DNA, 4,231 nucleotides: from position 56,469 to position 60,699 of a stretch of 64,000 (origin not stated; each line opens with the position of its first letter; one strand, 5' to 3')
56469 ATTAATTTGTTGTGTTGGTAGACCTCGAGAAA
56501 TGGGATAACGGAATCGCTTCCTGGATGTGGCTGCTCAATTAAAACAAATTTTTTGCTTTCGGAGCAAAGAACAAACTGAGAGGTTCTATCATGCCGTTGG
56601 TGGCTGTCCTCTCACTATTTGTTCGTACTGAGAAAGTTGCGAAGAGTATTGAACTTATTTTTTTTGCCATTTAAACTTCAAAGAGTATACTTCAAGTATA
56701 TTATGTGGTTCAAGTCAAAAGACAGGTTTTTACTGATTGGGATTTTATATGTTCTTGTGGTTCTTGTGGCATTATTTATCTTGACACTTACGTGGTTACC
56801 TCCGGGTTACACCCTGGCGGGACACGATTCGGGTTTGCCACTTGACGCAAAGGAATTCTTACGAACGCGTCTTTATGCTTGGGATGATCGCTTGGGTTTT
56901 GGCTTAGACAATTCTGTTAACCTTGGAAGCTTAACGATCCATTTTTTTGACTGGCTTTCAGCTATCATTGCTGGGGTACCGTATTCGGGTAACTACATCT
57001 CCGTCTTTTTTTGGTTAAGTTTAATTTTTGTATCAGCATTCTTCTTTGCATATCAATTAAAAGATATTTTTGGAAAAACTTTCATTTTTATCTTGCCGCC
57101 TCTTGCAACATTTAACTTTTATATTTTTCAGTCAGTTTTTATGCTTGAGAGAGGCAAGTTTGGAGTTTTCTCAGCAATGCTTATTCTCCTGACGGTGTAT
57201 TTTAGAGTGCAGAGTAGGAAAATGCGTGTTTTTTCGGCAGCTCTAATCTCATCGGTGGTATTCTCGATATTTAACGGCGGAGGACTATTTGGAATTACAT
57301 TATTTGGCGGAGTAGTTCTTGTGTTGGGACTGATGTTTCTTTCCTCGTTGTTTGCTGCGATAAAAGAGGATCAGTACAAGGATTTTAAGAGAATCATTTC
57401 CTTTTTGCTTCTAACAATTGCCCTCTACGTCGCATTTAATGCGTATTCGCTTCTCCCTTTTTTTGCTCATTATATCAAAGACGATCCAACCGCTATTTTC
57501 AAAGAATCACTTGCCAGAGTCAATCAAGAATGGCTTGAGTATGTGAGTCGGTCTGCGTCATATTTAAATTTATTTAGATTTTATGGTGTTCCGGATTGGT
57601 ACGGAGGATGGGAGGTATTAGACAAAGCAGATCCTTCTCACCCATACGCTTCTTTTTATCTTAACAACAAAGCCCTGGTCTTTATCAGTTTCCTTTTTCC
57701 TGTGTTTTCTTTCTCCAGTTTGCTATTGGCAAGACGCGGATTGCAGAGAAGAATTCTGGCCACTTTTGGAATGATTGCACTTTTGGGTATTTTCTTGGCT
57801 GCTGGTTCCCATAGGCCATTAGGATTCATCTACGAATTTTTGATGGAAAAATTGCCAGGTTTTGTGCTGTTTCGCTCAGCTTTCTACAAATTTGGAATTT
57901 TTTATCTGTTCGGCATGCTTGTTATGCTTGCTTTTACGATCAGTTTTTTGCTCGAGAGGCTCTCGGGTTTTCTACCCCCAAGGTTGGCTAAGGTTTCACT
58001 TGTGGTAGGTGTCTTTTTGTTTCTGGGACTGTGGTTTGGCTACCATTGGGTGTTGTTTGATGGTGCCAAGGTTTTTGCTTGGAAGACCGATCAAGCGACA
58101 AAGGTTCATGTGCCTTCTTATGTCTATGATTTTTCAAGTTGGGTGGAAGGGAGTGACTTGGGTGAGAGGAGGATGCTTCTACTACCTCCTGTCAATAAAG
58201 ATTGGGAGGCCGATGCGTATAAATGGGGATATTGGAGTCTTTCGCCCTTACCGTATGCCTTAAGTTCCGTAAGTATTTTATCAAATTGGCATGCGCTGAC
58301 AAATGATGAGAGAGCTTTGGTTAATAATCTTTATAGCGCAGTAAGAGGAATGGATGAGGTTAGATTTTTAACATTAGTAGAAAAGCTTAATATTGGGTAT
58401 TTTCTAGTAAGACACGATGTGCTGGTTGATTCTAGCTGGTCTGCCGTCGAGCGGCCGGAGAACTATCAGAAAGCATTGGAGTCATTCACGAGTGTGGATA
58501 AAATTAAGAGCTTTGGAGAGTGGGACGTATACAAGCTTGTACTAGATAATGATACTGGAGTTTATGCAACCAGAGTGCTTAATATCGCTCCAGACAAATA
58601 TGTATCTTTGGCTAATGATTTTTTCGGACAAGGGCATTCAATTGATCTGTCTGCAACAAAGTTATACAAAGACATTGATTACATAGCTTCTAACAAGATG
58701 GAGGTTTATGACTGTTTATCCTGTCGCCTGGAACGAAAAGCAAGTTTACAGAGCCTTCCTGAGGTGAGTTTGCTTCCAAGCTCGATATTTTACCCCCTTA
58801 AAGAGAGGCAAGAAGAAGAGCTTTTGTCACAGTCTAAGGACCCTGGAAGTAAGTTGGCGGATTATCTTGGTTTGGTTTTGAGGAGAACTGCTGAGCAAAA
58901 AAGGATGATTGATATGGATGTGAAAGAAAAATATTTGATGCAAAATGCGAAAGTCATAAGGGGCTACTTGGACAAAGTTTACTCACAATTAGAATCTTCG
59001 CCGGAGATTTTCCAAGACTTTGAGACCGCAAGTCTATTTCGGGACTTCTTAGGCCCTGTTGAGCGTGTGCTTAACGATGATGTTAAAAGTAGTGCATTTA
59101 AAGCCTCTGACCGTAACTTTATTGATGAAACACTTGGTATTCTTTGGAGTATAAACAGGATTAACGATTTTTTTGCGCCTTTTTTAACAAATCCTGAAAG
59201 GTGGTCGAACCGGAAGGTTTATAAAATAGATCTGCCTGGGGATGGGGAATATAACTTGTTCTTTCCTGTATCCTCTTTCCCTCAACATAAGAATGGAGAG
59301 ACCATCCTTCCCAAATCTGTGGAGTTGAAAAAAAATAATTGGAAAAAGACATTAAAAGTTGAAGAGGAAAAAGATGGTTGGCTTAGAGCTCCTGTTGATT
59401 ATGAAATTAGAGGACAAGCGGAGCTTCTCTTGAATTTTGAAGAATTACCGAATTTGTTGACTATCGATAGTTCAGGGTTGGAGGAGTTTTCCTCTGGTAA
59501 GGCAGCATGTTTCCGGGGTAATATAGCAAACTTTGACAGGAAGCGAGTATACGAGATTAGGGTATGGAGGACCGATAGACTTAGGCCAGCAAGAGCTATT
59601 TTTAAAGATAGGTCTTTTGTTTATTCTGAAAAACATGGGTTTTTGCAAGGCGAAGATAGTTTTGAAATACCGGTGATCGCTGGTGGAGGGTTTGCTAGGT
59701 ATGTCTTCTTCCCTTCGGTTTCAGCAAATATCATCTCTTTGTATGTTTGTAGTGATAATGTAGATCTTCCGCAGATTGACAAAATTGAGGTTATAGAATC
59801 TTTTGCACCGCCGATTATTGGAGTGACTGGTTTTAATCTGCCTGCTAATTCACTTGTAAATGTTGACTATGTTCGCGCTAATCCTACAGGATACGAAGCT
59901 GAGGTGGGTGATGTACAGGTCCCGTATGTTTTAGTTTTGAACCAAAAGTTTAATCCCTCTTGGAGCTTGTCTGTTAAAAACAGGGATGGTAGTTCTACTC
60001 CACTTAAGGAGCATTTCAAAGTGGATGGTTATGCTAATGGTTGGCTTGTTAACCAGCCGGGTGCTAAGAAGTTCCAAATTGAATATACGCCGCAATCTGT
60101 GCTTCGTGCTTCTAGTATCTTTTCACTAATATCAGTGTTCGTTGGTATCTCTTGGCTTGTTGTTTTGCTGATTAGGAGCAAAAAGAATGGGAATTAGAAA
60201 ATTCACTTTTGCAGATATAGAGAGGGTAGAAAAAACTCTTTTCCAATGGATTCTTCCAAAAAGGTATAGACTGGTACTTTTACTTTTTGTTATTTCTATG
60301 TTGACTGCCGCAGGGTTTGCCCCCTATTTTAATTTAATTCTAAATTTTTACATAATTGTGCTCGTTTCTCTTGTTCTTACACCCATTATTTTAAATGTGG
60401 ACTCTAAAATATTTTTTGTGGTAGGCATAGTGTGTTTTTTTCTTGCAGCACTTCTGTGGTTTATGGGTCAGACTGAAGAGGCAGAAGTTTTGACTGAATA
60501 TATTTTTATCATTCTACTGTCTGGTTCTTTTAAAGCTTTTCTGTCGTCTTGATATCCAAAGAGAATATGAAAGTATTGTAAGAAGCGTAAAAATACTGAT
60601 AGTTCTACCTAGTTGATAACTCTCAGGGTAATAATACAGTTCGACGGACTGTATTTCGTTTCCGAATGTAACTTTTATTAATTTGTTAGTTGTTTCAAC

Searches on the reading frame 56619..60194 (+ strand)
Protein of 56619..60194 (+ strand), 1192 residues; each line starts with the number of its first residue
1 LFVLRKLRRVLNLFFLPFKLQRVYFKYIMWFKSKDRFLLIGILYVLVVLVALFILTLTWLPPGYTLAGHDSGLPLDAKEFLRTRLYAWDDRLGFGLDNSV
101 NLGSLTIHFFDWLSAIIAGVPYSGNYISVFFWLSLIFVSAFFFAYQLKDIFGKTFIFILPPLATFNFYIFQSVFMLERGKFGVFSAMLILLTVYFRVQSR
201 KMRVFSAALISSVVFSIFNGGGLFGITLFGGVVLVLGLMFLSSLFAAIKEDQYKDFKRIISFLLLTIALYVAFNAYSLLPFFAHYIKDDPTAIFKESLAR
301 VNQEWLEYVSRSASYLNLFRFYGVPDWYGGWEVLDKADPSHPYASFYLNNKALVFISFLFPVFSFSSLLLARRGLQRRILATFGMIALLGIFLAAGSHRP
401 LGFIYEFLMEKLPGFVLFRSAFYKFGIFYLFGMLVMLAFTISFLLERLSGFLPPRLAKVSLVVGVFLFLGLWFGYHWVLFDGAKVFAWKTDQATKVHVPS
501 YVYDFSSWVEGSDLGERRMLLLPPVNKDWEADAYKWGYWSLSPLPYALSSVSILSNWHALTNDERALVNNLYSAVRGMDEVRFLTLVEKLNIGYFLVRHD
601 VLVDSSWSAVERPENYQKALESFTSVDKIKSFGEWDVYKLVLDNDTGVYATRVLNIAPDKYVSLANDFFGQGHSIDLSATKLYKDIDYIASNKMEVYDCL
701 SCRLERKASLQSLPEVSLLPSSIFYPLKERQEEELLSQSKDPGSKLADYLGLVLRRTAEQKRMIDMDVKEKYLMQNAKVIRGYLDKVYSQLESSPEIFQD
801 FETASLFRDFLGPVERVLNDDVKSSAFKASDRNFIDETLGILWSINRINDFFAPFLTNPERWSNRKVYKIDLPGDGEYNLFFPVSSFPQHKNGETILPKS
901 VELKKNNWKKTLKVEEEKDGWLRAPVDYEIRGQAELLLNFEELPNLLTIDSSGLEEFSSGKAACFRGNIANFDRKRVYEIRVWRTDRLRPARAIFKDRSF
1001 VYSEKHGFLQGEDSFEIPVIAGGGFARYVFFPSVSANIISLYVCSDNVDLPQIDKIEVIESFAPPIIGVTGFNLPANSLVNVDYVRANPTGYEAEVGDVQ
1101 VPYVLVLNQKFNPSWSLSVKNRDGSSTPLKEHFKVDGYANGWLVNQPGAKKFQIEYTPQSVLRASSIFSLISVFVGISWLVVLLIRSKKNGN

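Call 8: search_protein_families(library=pfam, proteins=[window:56619-60194:+], max_evalue=0.001)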
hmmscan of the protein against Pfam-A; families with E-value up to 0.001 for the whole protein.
window:56619-60194:+ (1192 aa): 0 families

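Call 28: search_protein_families(library=ncbifam, proteins=[window:56619-60194:+], max_evalue=0.01)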
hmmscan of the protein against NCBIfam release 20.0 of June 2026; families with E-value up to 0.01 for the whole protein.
window:56619-60194:+ (1192 aa): 0 families

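Call 46: search_protein_families(library=pfam, proteins=[window:56619-60194:+], max_evalue=0.5)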
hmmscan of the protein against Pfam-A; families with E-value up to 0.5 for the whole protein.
window:56619-60194:+ (1192 aa): 2 families
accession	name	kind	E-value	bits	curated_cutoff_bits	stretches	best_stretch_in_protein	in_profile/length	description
PF18915.5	DUF5667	-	0.0094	16.8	27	1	718-771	2-55/99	Domain of unknown function (DUF5667)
PF08815.15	Nuc_rec_co-act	-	0.053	13.8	27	1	561-581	3-23/49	Nuclear receptor coactivator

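Call 84: search_solved_structures(query=A7, max_evalue=1)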
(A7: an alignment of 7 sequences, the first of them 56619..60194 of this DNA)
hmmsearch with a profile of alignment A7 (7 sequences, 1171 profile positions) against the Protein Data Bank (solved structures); distinct sequences matched with E-value up to 1: 0.

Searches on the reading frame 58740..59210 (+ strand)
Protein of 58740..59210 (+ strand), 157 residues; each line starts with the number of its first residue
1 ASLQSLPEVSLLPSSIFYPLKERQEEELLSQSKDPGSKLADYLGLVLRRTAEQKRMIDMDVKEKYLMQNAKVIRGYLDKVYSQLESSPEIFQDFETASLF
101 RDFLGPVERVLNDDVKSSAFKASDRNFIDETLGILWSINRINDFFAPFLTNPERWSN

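Call 63: search_protein_families(library=pfam, alignment_id=A5, max_evalue=1)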
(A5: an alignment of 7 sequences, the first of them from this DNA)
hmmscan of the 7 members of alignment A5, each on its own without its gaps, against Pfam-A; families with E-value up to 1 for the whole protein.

A. member 1, seq(157 aa): 2 families
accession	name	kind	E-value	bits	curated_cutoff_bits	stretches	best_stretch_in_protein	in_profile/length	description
PF18915.5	DUF5667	-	0.00039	21.2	27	1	11-64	2-55/99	Domain of unknown function (DUF5667)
PF01291.22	LIF_OSM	-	0.16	12.6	23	1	37-86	61-112/162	LIF / OSM family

B. families by the number of members that match (of 7 scanned): 5 families
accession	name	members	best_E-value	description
PF18915.5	DUF5667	6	2e-06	Domain of unknown function (DUF5667)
PF04078.19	Rcd1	1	0.019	Cell differentiation family, Rcd1-like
PF10408.14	Ufd2P_core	1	0.026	Ubiquitin elongating factor core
PF18263.7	MCM6_C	1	0.036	MCM6 C-terminal winged-helix domain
PF01291.22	LIF_OSM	1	0.16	LIF / OSM family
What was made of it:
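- Closest known: Small accessory subunits of GT-C enzymes. Same: Here the gene adjacency and a possible fused version (call 63) suggest the same logic.
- A related domain is embedded in a membrane protein, where it cannot be a carrier (call 63).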

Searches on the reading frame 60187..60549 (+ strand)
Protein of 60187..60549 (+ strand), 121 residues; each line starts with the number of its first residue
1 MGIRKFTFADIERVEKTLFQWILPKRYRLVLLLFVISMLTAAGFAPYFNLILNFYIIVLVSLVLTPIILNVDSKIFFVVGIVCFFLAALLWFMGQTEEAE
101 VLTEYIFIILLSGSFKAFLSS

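Call 8: search_protein_families(library=pfam, proteins=[window:60187-60549:+], max_evalue=0.001)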
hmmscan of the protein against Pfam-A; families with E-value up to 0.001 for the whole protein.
window:60187-60549:+ (121 aa): 0 families

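Call 28: search_protein_families(library=ncbifam, proteins=[window:60187-60549:+], max_evalue=0.01)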
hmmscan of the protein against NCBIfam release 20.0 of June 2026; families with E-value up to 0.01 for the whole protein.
window:60187-60549:+ (121 aa): 0 families

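Call 46: search_protein_families(library=pfam, proteins=[window:60187-60549:+], max_evalue=0.5)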
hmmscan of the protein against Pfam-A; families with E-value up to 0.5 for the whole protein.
window:60187-60549:+ (121 aa): 1 family
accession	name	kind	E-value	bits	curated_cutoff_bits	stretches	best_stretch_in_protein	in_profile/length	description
PF07721.20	TPR_4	-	0.18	13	27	1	83-102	4-23/26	Tetratricopeptide repeat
